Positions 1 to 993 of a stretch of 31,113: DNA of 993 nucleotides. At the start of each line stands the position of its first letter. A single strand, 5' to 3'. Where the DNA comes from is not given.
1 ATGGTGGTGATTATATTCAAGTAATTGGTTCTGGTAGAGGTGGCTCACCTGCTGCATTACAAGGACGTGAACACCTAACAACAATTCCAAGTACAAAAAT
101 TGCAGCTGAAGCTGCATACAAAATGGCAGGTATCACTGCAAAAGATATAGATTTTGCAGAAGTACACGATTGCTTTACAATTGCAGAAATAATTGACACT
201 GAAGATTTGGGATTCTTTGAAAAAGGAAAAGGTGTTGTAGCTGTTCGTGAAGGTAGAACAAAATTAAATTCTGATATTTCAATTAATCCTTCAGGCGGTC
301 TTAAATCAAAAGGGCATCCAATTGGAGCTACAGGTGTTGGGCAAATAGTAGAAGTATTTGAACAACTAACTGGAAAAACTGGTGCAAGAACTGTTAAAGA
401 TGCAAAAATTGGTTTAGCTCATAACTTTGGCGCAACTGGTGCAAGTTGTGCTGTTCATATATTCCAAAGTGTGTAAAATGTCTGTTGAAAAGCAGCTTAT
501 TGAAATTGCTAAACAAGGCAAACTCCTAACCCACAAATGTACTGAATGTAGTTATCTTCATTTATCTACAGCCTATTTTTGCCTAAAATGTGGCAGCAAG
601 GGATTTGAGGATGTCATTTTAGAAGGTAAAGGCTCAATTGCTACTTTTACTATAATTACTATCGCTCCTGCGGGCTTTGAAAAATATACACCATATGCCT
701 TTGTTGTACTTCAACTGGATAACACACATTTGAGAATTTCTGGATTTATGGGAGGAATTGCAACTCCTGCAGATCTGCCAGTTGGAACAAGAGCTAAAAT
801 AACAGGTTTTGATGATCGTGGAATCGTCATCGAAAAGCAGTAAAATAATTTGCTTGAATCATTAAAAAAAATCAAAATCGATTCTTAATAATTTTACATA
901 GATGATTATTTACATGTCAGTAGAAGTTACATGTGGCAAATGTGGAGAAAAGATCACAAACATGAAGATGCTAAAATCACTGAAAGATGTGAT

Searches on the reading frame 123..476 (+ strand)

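Call 30: search_protein_families(library=pfam, proteins=[window:123-476:+], max_evalue=0.00001)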
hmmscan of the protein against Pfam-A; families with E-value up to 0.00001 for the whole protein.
window:123-476:+ (117 aa): 2 families
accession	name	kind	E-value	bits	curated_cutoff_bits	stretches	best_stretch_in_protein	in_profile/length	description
PF22691.2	Thiolase_C_1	-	1.9e-37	128.6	28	1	1-115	30-143/144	Thiolase C-terminal domain-like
PF02803.24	Thiolase_C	-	8.2e-11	42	27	1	2-91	35-106/123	Thiolase, C-terminal domain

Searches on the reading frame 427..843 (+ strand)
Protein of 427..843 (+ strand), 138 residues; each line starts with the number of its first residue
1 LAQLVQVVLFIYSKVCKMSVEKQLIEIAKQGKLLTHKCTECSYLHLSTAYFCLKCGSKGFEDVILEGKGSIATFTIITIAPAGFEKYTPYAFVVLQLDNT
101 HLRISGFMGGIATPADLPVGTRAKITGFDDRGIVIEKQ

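Call 30: search_protein_families(library=pfam, proteins=[window:427-843:+], max_evalue=0.00001)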
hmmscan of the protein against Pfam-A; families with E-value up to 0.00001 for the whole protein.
window:427-843:+ (138 aa): 1 family
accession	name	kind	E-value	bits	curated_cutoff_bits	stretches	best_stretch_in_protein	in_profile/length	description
PF01796.24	OB_ChsH2_C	-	7.6e-10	39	27.1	1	65-125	4-62/65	ChsH2, C-terminal OB-fold domain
